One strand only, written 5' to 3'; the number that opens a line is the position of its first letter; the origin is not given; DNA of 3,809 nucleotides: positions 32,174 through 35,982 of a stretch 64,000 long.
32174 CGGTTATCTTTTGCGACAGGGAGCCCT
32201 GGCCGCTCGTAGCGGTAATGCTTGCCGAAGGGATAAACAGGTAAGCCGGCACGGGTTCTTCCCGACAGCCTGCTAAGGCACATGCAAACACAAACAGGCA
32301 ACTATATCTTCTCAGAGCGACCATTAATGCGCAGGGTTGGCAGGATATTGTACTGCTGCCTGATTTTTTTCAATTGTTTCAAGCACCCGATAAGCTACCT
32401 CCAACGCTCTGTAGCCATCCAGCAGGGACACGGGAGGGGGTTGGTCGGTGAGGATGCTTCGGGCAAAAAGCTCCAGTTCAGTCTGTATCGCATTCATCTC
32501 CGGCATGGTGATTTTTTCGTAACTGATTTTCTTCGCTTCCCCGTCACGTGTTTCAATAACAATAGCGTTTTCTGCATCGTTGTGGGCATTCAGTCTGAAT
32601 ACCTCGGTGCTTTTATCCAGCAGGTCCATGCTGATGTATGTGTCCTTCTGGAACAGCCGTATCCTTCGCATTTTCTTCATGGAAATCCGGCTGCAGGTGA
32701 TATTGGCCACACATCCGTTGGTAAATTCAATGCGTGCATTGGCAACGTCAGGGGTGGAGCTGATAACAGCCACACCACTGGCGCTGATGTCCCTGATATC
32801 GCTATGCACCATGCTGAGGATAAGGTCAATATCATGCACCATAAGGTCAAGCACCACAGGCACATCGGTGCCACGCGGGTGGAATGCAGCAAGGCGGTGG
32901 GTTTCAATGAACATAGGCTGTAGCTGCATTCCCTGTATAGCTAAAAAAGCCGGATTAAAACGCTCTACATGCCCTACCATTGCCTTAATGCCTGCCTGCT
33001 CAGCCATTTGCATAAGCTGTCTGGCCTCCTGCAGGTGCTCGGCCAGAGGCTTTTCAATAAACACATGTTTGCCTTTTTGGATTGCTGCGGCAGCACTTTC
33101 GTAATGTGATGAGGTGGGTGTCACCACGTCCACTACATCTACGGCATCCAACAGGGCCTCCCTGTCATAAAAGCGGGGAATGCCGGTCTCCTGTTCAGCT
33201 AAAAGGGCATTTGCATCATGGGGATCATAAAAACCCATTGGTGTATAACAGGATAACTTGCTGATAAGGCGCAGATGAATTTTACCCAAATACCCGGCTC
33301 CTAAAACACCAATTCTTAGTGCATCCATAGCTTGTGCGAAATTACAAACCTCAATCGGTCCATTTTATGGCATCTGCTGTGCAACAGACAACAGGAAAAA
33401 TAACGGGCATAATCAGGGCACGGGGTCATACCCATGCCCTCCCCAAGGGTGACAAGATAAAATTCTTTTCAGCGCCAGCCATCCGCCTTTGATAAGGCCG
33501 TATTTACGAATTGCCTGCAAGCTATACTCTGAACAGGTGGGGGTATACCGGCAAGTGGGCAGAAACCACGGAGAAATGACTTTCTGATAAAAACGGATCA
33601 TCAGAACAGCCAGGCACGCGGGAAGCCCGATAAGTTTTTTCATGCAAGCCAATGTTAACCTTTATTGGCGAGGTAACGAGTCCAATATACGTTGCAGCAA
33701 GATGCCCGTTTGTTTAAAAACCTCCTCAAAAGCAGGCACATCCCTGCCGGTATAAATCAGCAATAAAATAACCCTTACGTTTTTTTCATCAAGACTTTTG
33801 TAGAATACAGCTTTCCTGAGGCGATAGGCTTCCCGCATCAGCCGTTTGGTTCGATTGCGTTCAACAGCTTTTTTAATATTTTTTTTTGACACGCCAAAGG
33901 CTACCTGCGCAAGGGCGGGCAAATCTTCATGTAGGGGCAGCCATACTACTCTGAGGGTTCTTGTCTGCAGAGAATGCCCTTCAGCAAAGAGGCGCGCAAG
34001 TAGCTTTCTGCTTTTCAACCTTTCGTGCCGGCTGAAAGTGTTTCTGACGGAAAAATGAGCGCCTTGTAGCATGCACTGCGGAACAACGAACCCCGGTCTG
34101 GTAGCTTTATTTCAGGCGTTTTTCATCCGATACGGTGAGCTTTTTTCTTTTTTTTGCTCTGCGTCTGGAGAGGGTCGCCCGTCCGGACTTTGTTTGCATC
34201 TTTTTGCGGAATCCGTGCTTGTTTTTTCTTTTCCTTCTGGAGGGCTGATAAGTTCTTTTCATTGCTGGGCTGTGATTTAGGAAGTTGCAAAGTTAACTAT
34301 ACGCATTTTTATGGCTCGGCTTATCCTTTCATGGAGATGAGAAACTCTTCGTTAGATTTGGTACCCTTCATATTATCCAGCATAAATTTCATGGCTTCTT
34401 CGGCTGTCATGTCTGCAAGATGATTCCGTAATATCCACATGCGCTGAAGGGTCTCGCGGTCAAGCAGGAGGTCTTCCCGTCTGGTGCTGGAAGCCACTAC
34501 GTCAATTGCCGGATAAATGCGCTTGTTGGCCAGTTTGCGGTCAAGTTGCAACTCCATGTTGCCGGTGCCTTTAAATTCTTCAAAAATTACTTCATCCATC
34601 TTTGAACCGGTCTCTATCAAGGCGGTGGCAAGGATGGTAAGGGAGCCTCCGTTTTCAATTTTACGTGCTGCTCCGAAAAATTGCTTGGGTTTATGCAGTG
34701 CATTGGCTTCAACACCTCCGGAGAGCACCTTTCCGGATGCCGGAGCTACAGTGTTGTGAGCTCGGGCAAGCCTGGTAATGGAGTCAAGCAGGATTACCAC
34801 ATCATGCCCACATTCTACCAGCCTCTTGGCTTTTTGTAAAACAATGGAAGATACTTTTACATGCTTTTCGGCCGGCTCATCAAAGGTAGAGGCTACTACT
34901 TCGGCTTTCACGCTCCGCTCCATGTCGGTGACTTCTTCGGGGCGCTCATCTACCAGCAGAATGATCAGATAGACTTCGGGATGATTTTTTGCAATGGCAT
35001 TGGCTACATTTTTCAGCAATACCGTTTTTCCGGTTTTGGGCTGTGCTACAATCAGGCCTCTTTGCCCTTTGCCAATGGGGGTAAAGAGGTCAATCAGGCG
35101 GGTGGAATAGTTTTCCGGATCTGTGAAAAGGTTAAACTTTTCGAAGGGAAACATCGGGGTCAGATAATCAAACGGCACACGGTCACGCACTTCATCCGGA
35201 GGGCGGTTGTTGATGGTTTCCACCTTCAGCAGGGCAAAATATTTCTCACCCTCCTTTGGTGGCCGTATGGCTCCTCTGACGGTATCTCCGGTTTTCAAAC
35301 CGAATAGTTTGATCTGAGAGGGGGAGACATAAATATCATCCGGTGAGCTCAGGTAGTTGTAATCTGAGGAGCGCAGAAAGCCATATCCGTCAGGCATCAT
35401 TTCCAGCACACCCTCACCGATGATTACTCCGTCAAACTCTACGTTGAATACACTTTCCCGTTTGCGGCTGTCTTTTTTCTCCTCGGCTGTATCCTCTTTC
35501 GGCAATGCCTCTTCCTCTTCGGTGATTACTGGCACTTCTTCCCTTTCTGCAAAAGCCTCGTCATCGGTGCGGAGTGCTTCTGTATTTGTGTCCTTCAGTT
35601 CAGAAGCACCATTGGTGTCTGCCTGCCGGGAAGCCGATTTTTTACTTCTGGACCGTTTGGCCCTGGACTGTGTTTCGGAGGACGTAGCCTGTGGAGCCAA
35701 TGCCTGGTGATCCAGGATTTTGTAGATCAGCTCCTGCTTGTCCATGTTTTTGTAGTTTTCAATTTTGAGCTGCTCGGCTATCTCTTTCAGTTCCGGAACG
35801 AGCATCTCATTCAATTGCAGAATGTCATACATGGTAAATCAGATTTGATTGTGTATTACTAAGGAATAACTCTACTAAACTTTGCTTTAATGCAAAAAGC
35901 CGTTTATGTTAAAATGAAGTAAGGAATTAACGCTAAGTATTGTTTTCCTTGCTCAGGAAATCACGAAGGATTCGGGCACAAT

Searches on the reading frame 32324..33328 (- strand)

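Call 43: search_protein_families(library=pfam, proteins=[window:32324-33328:-])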
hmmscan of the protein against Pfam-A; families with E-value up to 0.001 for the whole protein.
window:32324-33328:- (334 aa): 3 families
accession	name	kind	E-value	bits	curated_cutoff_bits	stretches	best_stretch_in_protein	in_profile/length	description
PF01408.29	GFO_IDH_MocA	-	1.1e-27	97.5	24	1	4-120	1-120/120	Oxidoreductase family, NAD-binding Rossmann fold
PF22725.1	GFO_IDH_MocA_C3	-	2.1e-08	34.6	27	1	158-224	45-115/124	GFO/IDH/MocA C-terminal domain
PF02894.22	GFO_IDH_MocA_C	-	9.2e-06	26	22.9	1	155-323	39-214/218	Oxidoreductase family, C-terminal alpha/beta domain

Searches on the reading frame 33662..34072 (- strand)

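Call 43: search_protein_families(library=pfam, proteins=[window:33662-34072:-])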
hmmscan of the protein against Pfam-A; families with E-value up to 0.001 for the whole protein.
window:33662-34072:- (136 aa): 1 family
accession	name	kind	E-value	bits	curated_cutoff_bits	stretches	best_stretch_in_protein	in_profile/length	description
PF00825.24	Ribonuclease_P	-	8.9e-17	61.5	22.3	1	13-96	1-78/109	Ribonuclease P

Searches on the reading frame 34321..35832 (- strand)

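Call 43: search_protein_families(library=pfam, proteins=[window:34321-35832:-])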
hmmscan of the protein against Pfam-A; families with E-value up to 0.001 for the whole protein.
window:34321-35832:- (503 aa): 3 families
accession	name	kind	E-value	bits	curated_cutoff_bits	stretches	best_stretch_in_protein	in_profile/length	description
PF07497.18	Rho_RNA_bind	-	2.3e-34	117.5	27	1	140-213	2-73/73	Rho termination factor, RNA-binding domain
PF00006.31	ATP-synt_ab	-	3.6e-30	105.6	29.5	1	245-449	3-212/213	ATP synthase alpha/beta family, nucleotide-binding domain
PF07498.18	Rho_N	-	1.7e-12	47.5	24.9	1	6-45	1-40/43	Rho termination factor, N-terminal domain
